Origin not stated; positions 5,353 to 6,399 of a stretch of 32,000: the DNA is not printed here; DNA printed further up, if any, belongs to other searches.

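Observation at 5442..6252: AT-rich opposite-strand moron with a perfect promoter: a SEC-C + YkgJ-type cysteine-cluster protein embedded in the Mu-like early/middle region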

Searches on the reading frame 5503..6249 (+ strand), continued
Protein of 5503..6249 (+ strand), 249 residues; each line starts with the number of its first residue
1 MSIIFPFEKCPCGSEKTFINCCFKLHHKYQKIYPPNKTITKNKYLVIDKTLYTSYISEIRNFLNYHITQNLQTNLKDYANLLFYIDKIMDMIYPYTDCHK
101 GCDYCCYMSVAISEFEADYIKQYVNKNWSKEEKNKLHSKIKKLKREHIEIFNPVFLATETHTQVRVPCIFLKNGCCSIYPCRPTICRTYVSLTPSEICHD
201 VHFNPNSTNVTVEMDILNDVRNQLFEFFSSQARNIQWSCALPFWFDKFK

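Call 45: find_encoding_contigs(protein=P0192, flank=10000, max_places=3)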
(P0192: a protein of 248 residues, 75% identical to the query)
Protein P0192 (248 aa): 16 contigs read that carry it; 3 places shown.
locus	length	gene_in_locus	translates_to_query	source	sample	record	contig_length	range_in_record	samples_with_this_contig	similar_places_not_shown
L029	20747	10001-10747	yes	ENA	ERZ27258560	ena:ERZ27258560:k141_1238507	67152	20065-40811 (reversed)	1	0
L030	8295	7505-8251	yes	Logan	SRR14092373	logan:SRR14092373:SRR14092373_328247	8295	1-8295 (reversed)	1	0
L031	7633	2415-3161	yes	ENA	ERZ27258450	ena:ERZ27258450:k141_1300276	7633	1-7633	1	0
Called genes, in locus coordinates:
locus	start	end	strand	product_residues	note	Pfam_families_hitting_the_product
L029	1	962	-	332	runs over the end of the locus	PF13240:Zn_Ribbon_1 (weak), PF13248:Zn_ribbon_3 (faint), PF00069:Pkinase, PF07714:PK_Tyr_Ser-Thr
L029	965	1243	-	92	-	PF13453:Zn_ribbon_TFIIB (weak)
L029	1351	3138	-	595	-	PF00890:FAD_binding_2 (weak), PF01266:DAO, PF01593:Amino_oxidase, PF03486:HI0933_like (faint), PF07992:Pyr_redox_2 (faint), PF13450:NAD_binding_8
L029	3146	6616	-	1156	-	PF00069:Pkinase, PF07714:PK_Tyr_Ser-Thr, PF20703:nSTAND1 (weak), PF13191:AAA_16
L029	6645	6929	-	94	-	-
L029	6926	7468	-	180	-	-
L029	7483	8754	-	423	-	PF01590:GAF, PF13185:GAF_2, PF13492:GAF_3, PF00512:HisKA (weak), PF02518:HATPase_c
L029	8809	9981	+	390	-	PF25390:WD40_RLD, PF13540:RCC1_2 (faint), PF25390:WD40_RLD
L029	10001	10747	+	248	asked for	PF03692:CxxCxxCC (faint), PF02810:SEC-C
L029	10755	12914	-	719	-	PF00141:peroxidase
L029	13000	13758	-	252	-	-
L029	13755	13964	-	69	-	-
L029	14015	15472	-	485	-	PF13360:PQQ_2 (weak)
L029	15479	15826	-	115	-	-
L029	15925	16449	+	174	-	-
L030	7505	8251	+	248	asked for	PF03692:CxxCxxCC (faint), PF02810:SEC-C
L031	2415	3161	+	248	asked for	PF03692:CxxCxxCC (faint), PF02810:SEC-C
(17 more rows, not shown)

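Call 46: find_encoding_contigs(protein=P0173, flank=10000, max_places=2)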
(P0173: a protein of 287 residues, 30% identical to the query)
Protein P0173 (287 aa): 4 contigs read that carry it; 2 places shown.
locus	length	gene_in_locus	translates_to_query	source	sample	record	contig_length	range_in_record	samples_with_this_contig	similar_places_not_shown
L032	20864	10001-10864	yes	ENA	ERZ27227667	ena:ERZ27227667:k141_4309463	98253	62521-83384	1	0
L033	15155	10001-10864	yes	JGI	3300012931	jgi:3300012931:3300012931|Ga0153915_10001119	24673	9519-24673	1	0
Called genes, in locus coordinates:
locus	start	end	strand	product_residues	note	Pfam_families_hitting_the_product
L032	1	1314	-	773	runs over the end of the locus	-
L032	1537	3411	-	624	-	PF02771:Acyl-CoA_dh_N, PF02770:Acyl-CoA_dh_M, PF00441:Acyl-CoA_dh_1, PF22924:ACOX_C_alpha1, PF12806:Acyl-CoA_dh_C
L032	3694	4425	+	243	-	PF00440:TetR_N, PF08359:TetR_C_4 (weak)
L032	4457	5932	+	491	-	PF11794:HpaB_N, PF03241:HpaB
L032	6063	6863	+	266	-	PF23441:SDR, PF00106:adh_short, PF08659:KR, PF13561:adh_short_C2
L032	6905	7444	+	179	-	PF00857:Isochorismatase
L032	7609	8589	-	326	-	-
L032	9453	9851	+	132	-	-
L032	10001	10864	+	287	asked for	PF02810:SEC-C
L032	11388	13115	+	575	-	PF03417:AAT, PF07719:TPR_2 (faint)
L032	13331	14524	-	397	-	PF00657:Lipase_GDSL (faint), PF13472:Lipase_GDSL_2 (faint), PF16822:ALGX (weak)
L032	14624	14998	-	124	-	PF00190:Cupin_1 (weak), PF02041:Auxin_BP (weak), PF07883:Cupin_2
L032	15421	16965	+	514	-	-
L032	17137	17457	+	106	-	-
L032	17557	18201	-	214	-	PF01292:Ni_hydr_CYTB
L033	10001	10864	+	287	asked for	PF02810:SEC-C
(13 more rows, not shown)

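Call 64: predict_structure(alignment_id=A4)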
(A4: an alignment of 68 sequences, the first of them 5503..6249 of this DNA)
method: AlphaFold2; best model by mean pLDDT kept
length: 249 residues; sequences in the alignment: 68
mean_pLDDT: 91.7   pTM: 0.87
mean pLDDT of the five models: 91.7, 91.3, 90.9, 90.6, 90.3
residues with pLDDT >= 90: 167; 70-90: 77; 50-70: 5; < 50: 0
segments of 3 or more residues with pLDDT < 50: none
pLDDT, mean of each block of 10 residues (from residue 1): 83 91 92 89 92 97 98 98 96 84 77 97 98 96 96 93 89 91 92 86 86 90 96 92 94
secondary structure, 60 per line:
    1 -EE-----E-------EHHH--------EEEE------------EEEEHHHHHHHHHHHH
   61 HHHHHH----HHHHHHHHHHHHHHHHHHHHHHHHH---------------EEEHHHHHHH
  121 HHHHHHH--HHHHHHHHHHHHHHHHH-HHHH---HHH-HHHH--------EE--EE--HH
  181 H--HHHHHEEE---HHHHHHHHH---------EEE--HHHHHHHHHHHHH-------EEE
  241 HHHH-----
elements in order: E29-32 E45-48 H49-66 H71-95 E111-113 H114-127 H130-146 H148-151 H159-162 H184-188 E189-191 H195-203 E213-215 H218-230 E238-240 H241-244

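Call 67: fold_search(model_id=the predicted structure, library=pdb)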
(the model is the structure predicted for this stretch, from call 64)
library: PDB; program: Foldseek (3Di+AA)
matches with E <= 10: 10; with E <= 0.001: 0
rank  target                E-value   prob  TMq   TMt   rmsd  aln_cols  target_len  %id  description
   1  3exg_S                4.7e+00  0.03  0.11  0.09  13.4        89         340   11  Crystal structure of the pyruvate dehydrogenase (E1p) component of human pyruvate dehydrogenase complex (released 2008-11-25)
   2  4fr3_A                5.0e+00  0.04  0.14  0.15  10.1       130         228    9  Crystal structure of human 14-3-3 sigma in complex with TASK-3 peptide and stabilizer 16-O-Me-FC-H (released 2013-05-08)
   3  9y9z_D0               5.5e+00  0.03  0.09  0.08  20.7        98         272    7  Cryo-EM structure of conoid fiber from Toxoplasma gondii (24-nm repeat) (released 2025-12-03)
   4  6ygj_F                6.2e+00  0.05  0.17  0.18  11.2       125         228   10  small-molecule stabilizer of 14-3-3 and the Carbohydrate Response Element Binding Protein (ChREBP) protein-protein int (released 2020-09-16)
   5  8z92_A                6.5e+00  0.02  0.09  0.06   9.5        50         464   12  Crystal structure of CrtAgo/TIR-APAZ in complex with guide DNA and 16-nt target DNA (released 2025-03-12)
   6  8g9k_B                7.2e+00  0.13  0.18  0.21   8.5        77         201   10  Geometrically programmable nanomaterial construction using regularized protein building blocks (released 2024-03-13)
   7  8eun_A                7.6e+00  0.04  0.11  0.13  12.2        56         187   23  MicroED structure of an Aeropyrum pernix protoglobin metallo-carbene complex (released 2023-04-05)
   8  1ywt_A                7.6e+00  0.02  0.13  0.15  12.7       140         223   11  Crystal structure of the human sigma isoform of 14-3-3 in complex with a mode-1 phosphopeptide (released 2005-03-01)
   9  6gh3_A                9.0e+00  0.01  0.10  0.04  14.7       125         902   13  Paenibacillus sp. YM1 laminaribiose phosphorylase with alpha-man-1-phosphate bound (released 2018-06-13)
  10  6gh3_B                9.5e+00  0.01  0.10  0.04  14.7       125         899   13  Paenibacillus sp. YM1 laminaribiose phosphorylase with alpha-man-1-phosphate bound (released 2018-06-13)

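Call 82: search_protein_families(library=pfam, proteins=[L024:926-4228:-, L024:4089-4940:-, L024:5605-6381:-, L024:7096-7542:-, L024:7539-7895:-, L024:8736-9158:-, L024:9183-9641:-, L024:12683-14056:-, L024:14094-15365:-, L024:15565-16215:-], max_evalue=0.001)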
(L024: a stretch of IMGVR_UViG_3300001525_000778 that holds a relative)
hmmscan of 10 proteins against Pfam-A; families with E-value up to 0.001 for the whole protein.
L024:926-4228:- (1100 aa): 4 families
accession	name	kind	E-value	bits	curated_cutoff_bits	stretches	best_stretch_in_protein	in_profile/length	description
PF07733.18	DNA_pol3_alpha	-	1.2e-49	169.7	23.9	1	358-606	14-260/260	Bacterial DNA polymerase III alpha NTPase domain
PF02811.25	PHP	-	1.5e-47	162.5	26.4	1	30-194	1-164/164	PHP domain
PF17657.6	DNA_pol3_finger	-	1.7e-40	138.5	22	1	609-767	1-165/166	Bacterial DNA polymerase III alpha subunit finger domain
PF14579.12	HHH_6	-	8.1e-06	26.4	25.6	1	859-924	19-86/90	Helix-hairpin-helix motif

L024:4089-4940:- (283 aa): 1 family
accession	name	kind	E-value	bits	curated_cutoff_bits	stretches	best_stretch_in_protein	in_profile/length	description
PF12705.13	PDDEXK_1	-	4e-18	66.7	22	1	12-254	1-243/247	PD-(D/E)XK nuclease superfamily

L024:5605-6381:- (258 aa): 1 family
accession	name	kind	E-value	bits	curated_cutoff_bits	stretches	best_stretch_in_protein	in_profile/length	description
PF01555.25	N6_N4_Mtase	-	9.3e-34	117.7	26.7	1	23-253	1-221/221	DNA methylase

L024:7096-7542:- (148 aa): 1 family
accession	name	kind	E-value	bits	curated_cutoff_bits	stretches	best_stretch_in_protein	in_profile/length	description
PF01661.27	Macro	-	2.1e-06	28.1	22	1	20-131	1-117/118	Macro domain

L024:7539-7895:- (118 aa): 2 families
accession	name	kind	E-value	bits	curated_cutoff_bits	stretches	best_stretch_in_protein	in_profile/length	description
PF14279.12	HNH_5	-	1.4e-11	44.5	27.5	1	23-76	1-54/56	HNH endonuclease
PF01844.29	HNH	-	3.6e-11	43.5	21.4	1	23-67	1-46/47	HNH endonuclease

L024:8736-9158:- (140 aa): 0 families

L024:9183-9641:- (152 aa): 0 families

L024:12683-14056:- (457 aa): 2 families
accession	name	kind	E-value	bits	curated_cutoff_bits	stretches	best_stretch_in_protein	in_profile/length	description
PF00145.23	DNA_methylase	-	3.1e-41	142.3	22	1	44-438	62-323/324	C-5 cytosine-specific DNA methylase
PF14890.11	Intein_splicing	-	6.6e-08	33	35.8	1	18-55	118-155/155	Intein splicing domain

L024:14094-15365:- (423 aa): 2 families
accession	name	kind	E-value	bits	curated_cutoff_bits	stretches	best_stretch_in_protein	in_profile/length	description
PF14528.11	LAGLIDADG_3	-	0.00022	21.8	22.5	0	368-403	5-44/82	LAGLIDADG-like domain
PF13403.11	Hint_2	-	0.00038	21.3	28.4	1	135-176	1-41/147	Hint domain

L024:15565-16215:- (216 aa): 0 families

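Call 85: find_encoding_contigs(protein=P0012, flank=8000, max_places=2)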
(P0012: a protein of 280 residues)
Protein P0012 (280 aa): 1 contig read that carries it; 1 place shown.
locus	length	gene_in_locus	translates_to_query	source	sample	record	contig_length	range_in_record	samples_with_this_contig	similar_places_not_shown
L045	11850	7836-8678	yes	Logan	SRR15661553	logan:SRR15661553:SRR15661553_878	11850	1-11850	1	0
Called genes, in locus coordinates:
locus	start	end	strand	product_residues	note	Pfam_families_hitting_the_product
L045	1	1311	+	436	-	?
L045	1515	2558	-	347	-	PF00589:Phage_integrase (weak)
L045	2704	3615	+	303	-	-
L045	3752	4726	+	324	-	-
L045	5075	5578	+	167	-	PF01661:Macro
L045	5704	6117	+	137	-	-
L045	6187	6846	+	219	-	PF07894:SACK1, PF13091:PLDc_2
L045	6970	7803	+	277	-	PF20457:DUF6710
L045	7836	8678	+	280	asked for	PF02810:SEC-C, PF03692:CxxCxxCC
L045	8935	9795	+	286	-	-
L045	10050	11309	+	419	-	PF00817:IMS, PF11798:IMS_HHH (faint), PF11799:IMS_C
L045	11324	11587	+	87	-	-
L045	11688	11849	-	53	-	?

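Call 86: find_encoding_contigs(protein=P0057, flank=8000, max_places=2)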
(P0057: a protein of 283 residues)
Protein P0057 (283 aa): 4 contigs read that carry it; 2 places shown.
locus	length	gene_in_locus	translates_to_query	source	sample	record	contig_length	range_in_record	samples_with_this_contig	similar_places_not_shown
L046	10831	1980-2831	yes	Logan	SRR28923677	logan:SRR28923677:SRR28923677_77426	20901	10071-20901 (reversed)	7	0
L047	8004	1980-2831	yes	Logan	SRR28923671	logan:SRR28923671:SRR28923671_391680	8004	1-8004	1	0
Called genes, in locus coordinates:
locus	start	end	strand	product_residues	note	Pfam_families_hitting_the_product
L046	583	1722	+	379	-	PF13433:Peripla_BP_5, PF13458:Peripla_BP_6, PF01094:ANF_receptor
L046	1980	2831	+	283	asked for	PF03692:CxxCxxCC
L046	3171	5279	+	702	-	PF00128:Alpha-amylase (weak), PF14701:hDGE_amylase (faint)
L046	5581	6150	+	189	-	-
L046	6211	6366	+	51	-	-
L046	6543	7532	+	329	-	PF01832:Glucosaminidase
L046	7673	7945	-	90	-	PF00708:Acylphosphatase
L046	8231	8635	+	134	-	PF00334:NDK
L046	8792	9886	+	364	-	PF13302:Acetyltransf_3, PF01965:DJ-1_PfpI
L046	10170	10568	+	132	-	-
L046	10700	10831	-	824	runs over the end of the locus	PF00912:Transgly, PF00905:Transpeptidase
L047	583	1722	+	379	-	PF13433:Peripla_BP_5, PF13458:Peripla_BP_6, PF01094:ANF_receptor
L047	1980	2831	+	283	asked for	PF03692:CxxCxxCC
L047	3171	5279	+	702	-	PF00128:Alpha-amylase (weak), PF14701:hDGE_amylase (faint)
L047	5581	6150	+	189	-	-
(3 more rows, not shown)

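Call 88: find_related_loci(query=A1, collection=metagenome_contigs, flank=6000)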
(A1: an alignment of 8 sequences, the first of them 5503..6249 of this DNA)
Query A1 (249 aa) in metagenome_contigs; peptide patterns used: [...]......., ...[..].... (x = any residue, [..] = any of these).
336 stretches matched a pattern; 5 encode a relative of the query (tblastn E <= 1e-3); 5 distinct loci.
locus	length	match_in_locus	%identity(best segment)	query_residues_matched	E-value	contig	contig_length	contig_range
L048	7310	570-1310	56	1-248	1e-96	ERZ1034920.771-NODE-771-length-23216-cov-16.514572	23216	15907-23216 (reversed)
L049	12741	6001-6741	56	1-248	1e-95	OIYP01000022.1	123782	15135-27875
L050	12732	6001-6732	54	1-248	1e-91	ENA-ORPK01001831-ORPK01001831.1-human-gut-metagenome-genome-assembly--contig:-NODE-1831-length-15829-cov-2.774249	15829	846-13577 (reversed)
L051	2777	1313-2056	53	1-248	1e-90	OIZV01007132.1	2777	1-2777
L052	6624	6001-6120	44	4-44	2e-5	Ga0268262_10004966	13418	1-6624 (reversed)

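Call 92: search_protein_families(library=pfam, alignment_id=A4, max_evalue=1)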
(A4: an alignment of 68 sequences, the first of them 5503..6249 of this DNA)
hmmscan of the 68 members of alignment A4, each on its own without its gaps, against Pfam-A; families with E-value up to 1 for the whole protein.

A. member 1, window:5503-6249:+ (249 aa): 2 families
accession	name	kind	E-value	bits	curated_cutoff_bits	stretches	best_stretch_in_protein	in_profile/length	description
PF03692.20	CxxCxxCC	-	9e-06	26.7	23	1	98-191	2-71/85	Putative zinc- or iron-chelating domain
PF02810.21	SEC-C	-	0.0045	17.3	20.4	1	8-23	3-18/19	SEC-C motif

B. families by the number of members that match (of 68 scanned): 34 families (the first 25 are shown)
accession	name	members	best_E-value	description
PF03692.20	CxxCxxCC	68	2.1e-08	Putative zinc- or iron-chelating domain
PF02810.21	SEC-C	67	2.8e-11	SEC-C motif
PF18706.7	ISPD_C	3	0.024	D-ribitol-5-phosphate cytidylyltransferase C-terminal domain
PF14441.12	OTT_1508_deam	2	0.0085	OTT_1508-like deaminase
PF08561.15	Ribosomal_L37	1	0.0037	Mitochondrial ribosomal protein L37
PF06416.18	T3SS_NleG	1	0.0076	Effector protein NleG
PF10143.14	PhosphMutase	1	0.0084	2,3-bisphosphoglycerate-independent phosphoglycerate mutase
PF14132.11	DUF4299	1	0.0095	Domain of unknown function (DUF4299)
PF10250.15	O-FucT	1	0.025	GDP-fucose protein O-fucosyltransferase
PF05734.16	DUF832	1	0.029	Herpesvirus protein of unknown function (DUF832)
PF17924.6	TetR_C_19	1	0.045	Tetracyclin repressor-like, C-terminal domain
PF05227.19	CHASE3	1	0.047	CHASE3 domain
PF19287.4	DUF5910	1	0.048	Family of unknown function (DUF5910)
PF17525.8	DUF5447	1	0.052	Lysogeny maintenance protein PflM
PF15596.11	Imm57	1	0.066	Immunity protein 57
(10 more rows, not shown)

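Call 93: search_dna_similar(query=window:5503-6249:+, collection=phages, mode=protein, max_evalue=10, max_rows=30)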
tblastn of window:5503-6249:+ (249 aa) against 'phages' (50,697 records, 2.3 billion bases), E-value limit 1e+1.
Records with a match: 7; places in all: 7; records where one place covers at least 80% of the query: 0.
Best place of each record, by identity: <60% 7.
By first word of the organism name: Gordonia 4; Bacteriophage 2; Vibrio 1.
By host as written in the record: Gordonia rubripertincta NRRL B-16540 4; - 2; Vibrio alginolyticus 1.
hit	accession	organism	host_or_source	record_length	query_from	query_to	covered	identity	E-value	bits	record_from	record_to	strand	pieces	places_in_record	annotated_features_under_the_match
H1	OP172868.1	Gordonia phage ParvusTarda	Gordonia rubripertincta NRRL B-16540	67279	159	241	33%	31.0%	3e+0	35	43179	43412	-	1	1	64: Cas4 family exonuclease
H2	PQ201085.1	Gordonia phage Lila22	Gordonia rubripertincta NRRL B-16540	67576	159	241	33%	31.0%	3e+0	35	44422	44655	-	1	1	66: Cas4 exonuclease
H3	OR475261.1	Gordonia phage BirthdayBoy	Gordonia rubripertincta NRRL B-16540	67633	159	241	33%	31.0%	3e+0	35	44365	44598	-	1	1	67: Cas4 exonuclease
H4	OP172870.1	Gordonia phage OtterstedtS21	Gordonia rubripertincta NRRL B-16540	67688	159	241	33%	31.0%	3e+0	35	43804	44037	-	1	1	65: Cas4 family exonuclease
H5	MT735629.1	Vibrio phage vB_ValS_PJ32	Vibrio alginolyticus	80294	150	207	23%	30.0%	7e+0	34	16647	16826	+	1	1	none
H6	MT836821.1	Bacteriophage sp.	human fecal samples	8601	168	203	14%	45.9%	3e+0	35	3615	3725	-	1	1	record has no annotation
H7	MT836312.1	Bacteriophage sp.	human fecal samples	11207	184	224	16%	39.0%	6e+0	34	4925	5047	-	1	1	record has no annotation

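Call 103: list_cluster_members(proteins=[P0001, P0002, P0003, P0006])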
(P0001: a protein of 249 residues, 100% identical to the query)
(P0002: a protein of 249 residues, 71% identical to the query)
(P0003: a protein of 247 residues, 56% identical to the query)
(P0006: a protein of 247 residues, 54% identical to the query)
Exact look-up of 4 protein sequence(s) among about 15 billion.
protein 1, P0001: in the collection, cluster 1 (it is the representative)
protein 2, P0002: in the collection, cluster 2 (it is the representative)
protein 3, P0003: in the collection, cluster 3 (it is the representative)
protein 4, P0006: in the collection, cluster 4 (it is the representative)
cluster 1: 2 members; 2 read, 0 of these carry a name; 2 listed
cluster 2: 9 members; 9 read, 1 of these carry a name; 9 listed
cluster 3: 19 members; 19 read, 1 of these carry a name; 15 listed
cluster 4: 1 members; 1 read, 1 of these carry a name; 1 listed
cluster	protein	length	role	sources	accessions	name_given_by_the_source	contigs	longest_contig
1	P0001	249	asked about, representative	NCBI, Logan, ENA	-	-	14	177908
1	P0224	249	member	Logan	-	-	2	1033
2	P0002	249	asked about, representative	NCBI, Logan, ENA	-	-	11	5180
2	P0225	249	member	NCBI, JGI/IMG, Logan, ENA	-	Fe-S-cluster containining protein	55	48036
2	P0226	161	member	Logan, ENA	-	-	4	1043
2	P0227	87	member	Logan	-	-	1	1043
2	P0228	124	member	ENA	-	-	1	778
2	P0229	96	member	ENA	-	-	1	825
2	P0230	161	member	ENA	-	-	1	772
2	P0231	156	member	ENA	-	-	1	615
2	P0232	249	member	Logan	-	-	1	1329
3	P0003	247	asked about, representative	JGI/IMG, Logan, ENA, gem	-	-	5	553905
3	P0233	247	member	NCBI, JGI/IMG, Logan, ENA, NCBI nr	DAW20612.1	Fe-S-cluster containining protein | MAG TPA: Putative zinc- or iron-chelating domain [Caudoviricetes sp.]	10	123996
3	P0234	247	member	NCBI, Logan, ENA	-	-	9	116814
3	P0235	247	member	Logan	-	-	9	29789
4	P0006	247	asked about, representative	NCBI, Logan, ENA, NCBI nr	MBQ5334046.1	MAG: YkgJ family cysteine cluster protein [Oscillospiraceae bacterium] | YkgJ family cysteine cluster protein [Oscillospiraceae bacterium]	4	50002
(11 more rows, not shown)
